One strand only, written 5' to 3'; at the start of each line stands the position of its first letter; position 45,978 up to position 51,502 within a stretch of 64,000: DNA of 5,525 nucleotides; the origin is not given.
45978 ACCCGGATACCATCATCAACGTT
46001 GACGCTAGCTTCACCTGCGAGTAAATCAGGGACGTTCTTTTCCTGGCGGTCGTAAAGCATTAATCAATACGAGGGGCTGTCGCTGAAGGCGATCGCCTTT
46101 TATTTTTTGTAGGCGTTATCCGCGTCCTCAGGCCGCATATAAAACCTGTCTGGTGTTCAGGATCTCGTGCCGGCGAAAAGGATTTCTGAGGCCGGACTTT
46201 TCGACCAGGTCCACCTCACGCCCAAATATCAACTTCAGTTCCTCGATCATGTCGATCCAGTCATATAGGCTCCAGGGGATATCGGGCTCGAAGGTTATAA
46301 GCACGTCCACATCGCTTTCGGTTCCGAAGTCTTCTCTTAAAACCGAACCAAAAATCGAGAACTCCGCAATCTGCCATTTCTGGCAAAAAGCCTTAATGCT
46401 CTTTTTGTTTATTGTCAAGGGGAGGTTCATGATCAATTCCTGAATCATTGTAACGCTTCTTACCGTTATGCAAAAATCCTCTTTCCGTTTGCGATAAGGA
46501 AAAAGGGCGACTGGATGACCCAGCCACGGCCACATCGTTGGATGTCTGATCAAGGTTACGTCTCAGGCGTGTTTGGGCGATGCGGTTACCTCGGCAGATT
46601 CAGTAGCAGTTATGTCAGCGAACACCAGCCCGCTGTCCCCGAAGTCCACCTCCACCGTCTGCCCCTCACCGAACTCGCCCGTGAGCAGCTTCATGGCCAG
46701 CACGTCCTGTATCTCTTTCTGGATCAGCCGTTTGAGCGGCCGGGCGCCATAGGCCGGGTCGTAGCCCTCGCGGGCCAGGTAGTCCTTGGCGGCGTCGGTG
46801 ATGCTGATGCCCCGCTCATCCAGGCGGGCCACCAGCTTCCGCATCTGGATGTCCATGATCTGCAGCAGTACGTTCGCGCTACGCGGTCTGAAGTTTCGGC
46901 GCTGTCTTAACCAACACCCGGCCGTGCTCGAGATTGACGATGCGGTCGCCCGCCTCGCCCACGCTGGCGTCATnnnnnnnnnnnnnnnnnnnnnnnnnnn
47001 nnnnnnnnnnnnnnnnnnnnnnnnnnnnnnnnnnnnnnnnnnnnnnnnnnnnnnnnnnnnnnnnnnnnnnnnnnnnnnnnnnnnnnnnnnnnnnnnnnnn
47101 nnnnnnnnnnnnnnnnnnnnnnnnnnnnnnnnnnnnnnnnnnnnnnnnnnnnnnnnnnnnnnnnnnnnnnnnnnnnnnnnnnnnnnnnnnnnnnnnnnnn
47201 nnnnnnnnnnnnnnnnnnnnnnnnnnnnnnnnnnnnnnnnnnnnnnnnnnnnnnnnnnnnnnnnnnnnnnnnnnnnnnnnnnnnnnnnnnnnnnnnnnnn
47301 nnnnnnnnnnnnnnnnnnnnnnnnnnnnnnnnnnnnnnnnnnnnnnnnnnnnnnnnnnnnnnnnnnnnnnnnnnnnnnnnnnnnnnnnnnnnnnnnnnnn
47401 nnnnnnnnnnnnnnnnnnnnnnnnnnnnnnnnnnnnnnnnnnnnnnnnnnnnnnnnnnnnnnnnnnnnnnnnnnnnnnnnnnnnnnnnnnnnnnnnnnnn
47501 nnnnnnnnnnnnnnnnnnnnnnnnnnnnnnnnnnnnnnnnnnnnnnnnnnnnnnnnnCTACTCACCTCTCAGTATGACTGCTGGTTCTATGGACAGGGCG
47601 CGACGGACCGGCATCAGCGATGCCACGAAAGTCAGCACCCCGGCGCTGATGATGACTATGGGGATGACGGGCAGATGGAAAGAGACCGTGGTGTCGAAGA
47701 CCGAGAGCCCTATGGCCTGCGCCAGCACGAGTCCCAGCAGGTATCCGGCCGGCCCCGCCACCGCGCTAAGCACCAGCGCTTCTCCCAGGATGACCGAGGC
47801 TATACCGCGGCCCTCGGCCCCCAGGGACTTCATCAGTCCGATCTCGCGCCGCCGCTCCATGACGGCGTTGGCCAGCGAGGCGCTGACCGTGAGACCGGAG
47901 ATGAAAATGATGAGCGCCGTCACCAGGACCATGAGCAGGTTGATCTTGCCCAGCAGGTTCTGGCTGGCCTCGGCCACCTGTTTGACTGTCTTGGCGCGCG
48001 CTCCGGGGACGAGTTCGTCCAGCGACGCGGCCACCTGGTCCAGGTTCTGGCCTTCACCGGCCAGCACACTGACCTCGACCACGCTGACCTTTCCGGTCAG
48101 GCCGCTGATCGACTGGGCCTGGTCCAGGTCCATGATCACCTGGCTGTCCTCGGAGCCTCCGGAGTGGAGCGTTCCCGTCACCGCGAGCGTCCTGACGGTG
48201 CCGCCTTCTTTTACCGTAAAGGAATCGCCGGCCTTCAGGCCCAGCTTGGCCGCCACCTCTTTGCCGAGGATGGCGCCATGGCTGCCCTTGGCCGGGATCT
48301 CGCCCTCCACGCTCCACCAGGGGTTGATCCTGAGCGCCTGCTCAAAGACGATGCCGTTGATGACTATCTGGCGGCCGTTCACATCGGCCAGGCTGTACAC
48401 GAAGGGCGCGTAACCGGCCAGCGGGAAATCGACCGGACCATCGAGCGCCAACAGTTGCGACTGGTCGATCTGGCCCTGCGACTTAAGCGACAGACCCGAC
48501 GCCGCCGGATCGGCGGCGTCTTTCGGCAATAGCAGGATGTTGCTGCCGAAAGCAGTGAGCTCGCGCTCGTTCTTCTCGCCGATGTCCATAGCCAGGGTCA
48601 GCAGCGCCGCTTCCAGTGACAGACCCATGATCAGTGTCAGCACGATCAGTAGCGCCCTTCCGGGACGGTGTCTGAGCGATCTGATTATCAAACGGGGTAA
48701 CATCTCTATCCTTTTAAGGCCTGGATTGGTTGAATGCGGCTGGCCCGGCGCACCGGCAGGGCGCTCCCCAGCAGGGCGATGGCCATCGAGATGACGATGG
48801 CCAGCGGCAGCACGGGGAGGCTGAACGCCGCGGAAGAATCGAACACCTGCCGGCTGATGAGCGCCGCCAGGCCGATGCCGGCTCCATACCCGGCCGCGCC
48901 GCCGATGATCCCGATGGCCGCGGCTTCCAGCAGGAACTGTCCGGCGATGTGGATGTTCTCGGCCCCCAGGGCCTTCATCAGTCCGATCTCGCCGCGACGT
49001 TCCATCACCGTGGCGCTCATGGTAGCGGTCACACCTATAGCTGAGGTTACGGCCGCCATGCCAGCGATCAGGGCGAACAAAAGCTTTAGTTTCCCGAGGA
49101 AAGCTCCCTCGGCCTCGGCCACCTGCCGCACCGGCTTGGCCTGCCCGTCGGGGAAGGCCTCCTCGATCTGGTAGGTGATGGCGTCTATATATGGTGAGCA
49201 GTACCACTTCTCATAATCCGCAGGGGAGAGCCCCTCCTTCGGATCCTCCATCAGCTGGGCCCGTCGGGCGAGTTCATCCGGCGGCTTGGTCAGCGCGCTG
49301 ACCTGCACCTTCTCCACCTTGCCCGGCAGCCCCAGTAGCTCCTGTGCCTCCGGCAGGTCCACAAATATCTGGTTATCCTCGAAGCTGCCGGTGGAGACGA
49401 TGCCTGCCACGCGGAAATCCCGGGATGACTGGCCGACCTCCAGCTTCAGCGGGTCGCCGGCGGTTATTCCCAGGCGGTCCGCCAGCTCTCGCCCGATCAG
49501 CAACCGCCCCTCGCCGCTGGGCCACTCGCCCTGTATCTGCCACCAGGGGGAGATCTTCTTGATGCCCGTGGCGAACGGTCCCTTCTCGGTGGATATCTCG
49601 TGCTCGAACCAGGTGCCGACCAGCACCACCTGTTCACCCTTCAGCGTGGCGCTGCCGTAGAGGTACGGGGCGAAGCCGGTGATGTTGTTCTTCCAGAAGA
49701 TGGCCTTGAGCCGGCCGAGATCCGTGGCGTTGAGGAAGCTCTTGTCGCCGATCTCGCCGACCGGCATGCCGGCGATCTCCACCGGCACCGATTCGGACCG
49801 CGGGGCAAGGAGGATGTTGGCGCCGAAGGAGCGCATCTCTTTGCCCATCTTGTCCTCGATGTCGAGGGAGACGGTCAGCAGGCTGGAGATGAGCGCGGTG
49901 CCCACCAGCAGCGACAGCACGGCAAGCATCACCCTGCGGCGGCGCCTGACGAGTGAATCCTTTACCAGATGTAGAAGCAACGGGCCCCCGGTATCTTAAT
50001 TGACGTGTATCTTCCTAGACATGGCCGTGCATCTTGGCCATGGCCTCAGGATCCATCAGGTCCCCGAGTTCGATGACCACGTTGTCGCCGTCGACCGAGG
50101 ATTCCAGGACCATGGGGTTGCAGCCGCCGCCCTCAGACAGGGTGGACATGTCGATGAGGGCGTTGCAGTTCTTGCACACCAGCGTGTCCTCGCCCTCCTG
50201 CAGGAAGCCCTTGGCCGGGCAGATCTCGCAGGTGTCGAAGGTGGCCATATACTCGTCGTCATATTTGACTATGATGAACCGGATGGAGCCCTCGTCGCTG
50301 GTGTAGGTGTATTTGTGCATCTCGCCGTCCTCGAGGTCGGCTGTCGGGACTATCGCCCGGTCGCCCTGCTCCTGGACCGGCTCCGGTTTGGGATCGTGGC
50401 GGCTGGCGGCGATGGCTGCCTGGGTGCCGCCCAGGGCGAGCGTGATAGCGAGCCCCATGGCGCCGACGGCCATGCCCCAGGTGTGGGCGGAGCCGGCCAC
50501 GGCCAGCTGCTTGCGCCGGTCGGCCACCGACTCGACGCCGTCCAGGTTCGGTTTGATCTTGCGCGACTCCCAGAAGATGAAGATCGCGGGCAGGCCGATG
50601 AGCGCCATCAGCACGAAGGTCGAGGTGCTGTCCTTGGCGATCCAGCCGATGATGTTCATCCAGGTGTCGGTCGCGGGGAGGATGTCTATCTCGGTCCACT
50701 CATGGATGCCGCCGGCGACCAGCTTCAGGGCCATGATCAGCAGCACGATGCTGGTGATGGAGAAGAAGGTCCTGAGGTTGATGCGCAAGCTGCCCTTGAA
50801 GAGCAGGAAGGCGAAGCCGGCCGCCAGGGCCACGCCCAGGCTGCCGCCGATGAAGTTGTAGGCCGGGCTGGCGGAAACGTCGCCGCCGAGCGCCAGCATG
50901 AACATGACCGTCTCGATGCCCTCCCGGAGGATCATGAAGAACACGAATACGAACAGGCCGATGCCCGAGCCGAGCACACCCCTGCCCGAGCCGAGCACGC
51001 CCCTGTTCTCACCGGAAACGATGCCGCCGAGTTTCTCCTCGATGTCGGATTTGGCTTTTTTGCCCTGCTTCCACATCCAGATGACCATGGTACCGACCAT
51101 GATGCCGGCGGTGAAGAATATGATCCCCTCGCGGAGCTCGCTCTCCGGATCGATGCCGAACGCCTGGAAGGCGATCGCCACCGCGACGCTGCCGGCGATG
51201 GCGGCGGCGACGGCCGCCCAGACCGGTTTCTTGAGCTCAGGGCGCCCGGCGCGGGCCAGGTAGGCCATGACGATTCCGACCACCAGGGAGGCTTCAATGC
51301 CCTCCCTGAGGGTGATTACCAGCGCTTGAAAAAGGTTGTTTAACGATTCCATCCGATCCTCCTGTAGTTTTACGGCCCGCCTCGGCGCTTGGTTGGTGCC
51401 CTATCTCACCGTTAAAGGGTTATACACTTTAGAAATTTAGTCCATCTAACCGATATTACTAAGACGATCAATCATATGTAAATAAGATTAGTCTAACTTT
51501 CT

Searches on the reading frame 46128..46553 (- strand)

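Call 83: search_protein_families(library=pfam, proteins=[window:46128-46553:-], max_evalue=0.0001)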
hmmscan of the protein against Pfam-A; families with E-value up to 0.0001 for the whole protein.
window:46128-46553:- (141 aa): 2 families
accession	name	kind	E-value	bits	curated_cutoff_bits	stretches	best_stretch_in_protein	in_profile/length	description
PF01909.29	NTP_transf_2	-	1.4e-17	64.3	21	1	50-137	2-92/93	Nucleotidyltransferase domain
PF18765.7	Polbeta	-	1.4e-11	44.8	26.9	1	52-140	2-89/93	Polymerase beta, Nucleotidyltransferase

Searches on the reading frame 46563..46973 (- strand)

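Call 83: search_protein_families(library=pfam, proteins=[window:46563-46973:-], max_evalue=0.0001)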
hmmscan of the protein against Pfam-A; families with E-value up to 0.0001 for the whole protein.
window:46563-46973:- (136 aa): 1 family
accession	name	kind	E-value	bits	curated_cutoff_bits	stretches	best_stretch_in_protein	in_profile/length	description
PF10431.15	ClpB_D2-small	-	1.5e-25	89.4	21.9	1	34-109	4-81/81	C-terminal, D2-small domain, of ClpB protein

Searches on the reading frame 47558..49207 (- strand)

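Call 16: search_protein_families(library=ncbifam, proteins=[window:47558-49207:-], max_evalue=1e-10)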
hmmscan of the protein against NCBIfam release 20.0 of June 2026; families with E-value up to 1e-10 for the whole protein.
window:47558-49207:- (549 aa): 2 families
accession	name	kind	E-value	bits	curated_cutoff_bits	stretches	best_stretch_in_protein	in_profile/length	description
TIGR02212.1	lolCE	equivalog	2.4e-15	56.4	362.45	1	307-549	140-411/411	lipoprotein-releasing ABC transporter permease subunit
TIGR03434.1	ADOP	subfamily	1.2e-13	50.2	622.3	1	387-549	642-803/803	ADOP family duplicated permease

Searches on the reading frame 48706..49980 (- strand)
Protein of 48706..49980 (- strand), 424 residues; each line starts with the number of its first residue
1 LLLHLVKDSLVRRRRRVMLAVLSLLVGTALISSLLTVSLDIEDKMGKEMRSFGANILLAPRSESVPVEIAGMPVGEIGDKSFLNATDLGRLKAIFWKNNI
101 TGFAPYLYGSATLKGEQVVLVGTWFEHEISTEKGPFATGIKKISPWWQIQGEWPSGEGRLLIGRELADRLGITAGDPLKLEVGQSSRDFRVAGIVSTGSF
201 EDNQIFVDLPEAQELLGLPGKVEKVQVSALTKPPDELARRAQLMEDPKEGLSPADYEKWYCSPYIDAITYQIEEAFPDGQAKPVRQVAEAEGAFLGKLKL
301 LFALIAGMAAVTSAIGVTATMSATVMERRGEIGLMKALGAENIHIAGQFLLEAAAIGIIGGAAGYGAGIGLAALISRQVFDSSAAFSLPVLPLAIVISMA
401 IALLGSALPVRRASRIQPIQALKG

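Call 47: search_protein_families(library=pfam, proteins=[window:48706-49980:-], max_evalue=0.00001)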
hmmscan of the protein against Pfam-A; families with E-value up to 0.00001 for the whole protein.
window:48706-49980:- (424 aa): 2 families
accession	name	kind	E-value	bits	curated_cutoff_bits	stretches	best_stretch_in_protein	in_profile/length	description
PF02687.27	FtsX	-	2.5e-21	76.4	25.5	1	304-418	2-120/120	FtsX-like permease C-terminal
PF12704.14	MacB_PCD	-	3e-10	41.2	27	1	18-236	2-196/207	MacB-like periplasmic core domain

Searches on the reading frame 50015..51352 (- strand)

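Call 16: search_protein_families(library=ncbifam, proteins=[window:50015-51352:-], max_evalue=1e-10)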
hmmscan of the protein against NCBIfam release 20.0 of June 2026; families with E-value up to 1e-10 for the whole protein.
window:50015-51352:- (445 aa): 2 families
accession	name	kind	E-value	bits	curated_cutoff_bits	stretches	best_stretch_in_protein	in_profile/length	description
TIGR00145.1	TIGR00145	subfamily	4.2e-45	154.5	303.8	1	8-226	5-212/282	EfeU/Ftr1 family ferrous iron transporter subunit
NF041756.1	EfeU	equivalog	2.3e-43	148.7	255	1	12-254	2-233/257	iron uptake transporter permease EfeU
